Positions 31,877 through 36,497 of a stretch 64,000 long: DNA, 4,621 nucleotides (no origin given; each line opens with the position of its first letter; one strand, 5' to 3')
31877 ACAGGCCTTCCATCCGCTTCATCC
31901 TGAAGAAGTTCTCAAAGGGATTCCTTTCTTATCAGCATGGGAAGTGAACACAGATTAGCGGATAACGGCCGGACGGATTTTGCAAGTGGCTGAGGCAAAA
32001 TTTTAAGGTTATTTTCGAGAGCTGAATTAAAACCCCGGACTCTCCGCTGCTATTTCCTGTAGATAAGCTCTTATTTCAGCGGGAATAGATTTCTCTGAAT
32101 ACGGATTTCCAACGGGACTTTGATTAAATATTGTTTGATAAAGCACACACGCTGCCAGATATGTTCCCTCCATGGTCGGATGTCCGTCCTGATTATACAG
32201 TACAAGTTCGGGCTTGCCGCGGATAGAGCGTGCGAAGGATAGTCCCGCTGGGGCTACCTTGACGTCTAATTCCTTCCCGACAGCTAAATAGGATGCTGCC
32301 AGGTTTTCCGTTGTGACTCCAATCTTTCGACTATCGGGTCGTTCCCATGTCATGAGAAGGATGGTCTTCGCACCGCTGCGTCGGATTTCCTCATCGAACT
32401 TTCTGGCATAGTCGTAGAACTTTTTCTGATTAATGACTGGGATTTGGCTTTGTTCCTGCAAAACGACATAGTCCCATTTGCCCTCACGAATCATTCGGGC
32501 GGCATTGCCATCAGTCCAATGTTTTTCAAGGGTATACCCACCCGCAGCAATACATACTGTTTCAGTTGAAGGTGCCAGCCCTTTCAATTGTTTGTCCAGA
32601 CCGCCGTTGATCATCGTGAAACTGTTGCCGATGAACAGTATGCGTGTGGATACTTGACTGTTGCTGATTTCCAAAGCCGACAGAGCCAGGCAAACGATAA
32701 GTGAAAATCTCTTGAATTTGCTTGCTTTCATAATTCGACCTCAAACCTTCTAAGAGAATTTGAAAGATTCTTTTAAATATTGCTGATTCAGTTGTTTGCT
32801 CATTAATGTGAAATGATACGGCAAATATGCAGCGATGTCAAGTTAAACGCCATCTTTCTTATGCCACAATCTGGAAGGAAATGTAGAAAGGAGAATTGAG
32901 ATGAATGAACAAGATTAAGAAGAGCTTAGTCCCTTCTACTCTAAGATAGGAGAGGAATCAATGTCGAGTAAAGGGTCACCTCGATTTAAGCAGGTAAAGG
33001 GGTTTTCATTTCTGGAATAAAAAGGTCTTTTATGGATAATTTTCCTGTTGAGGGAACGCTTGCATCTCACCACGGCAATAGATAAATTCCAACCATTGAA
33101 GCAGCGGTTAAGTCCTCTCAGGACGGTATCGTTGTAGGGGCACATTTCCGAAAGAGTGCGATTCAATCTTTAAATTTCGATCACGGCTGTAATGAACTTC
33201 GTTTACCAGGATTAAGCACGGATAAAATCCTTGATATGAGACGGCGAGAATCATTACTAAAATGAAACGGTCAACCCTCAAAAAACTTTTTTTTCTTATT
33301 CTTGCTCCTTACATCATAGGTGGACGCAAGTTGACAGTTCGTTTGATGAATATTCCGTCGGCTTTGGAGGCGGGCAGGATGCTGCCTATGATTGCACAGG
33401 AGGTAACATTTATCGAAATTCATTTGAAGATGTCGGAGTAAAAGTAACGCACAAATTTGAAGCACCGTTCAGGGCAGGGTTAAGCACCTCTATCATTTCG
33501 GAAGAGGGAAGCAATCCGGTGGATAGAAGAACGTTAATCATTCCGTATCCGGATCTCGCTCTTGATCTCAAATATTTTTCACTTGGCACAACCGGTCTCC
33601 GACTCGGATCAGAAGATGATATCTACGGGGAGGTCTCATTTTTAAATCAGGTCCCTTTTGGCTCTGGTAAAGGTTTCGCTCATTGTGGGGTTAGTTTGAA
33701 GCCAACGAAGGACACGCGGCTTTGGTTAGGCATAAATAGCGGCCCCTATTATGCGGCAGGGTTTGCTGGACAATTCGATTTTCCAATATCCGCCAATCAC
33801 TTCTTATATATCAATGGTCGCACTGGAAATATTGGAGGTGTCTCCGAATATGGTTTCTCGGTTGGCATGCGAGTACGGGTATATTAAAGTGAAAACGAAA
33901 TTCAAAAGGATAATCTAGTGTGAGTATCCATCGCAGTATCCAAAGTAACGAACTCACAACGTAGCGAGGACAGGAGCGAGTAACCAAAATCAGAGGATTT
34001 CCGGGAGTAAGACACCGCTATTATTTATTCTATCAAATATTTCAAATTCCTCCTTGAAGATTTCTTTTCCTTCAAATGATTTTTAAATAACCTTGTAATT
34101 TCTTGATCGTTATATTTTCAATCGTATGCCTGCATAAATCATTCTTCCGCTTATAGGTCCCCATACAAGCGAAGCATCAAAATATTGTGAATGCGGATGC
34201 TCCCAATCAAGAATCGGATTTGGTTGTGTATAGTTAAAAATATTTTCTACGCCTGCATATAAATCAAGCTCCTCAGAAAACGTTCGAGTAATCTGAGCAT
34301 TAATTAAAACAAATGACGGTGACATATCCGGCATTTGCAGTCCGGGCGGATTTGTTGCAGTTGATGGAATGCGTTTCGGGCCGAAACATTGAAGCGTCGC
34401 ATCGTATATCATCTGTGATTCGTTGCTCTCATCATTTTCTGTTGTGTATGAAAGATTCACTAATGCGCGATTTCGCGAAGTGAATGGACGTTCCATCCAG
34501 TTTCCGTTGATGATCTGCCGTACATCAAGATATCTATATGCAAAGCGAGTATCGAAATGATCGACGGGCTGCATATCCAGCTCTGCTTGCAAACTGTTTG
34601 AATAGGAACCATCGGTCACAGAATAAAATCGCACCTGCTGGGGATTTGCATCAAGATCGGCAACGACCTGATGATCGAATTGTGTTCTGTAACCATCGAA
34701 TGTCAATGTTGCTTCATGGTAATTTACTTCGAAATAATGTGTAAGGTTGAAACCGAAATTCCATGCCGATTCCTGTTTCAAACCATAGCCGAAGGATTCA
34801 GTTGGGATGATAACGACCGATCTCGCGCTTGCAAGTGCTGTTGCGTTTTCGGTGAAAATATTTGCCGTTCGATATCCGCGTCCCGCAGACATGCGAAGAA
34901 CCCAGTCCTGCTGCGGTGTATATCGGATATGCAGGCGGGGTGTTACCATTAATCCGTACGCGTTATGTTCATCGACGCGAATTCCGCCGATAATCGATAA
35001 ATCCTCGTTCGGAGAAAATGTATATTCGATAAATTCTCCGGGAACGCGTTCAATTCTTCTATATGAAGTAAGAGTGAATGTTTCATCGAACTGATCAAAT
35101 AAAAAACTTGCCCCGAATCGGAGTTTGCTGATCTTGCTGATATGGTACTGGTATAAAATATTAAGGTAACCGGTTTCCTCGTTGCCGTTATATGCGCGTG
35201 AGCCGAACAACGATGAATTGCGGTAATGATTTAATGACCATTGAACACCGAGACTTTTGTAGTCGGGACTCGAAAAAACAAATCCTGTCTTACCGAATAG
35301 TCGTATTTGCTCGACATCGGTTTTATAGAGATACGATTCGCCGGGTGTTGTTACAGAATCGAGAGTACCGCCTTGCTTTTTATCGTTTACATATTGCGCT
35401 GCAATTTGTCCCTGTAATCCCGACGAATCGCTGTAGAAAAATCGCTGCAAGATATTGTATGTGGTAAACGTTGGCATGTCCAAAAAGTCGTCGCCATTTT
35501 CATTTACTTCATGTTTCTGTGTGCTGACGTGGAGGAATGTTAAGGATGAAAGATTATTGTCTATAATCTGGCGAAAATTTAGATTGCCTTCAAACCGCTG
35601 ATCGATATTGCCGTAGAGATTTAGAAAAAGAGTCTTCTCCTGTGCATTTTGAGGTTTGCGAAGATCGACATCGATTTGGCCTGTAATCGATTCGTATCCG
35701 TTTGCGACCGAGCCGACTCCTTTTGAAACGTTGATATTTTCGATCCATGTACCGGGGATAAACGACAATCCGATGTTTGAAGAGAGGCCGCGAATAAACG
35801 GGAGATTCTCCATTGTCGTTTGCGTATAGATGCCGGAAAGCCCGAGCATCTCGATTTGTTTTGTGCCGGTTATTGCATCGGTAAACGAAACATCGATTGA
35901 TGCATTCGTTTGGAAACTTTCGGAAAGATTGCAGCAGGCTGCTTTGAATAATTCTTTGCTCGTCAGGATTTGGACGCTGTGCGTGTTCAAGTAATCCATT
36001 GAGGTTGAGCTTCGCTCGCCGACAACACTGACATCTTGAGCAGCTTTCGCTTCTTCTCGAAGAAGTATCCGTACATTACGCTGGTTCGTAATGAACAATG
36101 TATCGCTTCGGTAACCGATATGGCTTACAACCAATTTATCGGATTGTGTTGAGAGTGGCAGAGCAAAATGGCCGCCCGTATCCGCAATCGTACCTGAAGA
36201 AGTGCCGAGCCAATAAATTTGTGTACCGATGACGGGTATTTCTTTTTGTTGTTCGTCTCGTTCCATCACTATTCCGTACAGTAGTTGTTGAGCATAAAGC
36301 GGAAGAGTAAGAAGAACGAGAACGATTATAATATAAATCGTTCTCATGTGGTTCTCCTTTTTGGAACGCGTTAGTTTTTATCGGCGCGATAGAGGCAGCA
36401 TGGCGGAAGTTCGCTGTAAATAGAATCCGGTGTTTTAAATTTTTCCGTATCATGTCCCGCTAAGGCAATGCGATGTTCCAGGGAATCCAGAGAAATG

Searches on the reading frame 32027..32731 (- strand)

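Call 80: search_protein_families(library=pfam, proteins=[window:32027-32731:-])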
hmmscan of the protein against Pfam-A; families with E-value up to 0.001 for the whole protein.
window:32027-32731:- (234 aa): 1 family
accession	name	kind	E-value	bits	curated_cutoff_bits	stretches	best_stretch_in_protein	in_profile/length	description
PF16227.11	DUF4886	-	1.8e-11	44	26.7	1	79-229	76-240/242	Domain of unknown function (DUF4886)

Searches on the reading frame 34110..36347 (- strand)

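Call 80: search_protein_families(library=pfam, proteins=[window:34110-36347:-])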
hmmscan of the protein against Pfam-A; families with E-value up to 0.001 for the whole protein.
window:34110-36347:- (745 aa): 3 families
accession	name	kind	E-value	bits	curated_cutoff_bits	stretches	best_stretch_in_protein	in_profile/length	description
PF00593.30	TonB_dep_Rec_b-barrel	-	1.7e-17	64.9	27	1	258-703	21-436/436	TonB dependent receptor-like, beta-barrel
PF13715.12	CarbopepD_reg_2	-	8.1e-10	39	32.2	1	32-108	8-88/88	CarboxypepD_reg-like domain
PF07715.20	Plug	-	2e-06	28.7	23.9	1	122-223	6-106/107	TonB-dependent Receptor Plug Domain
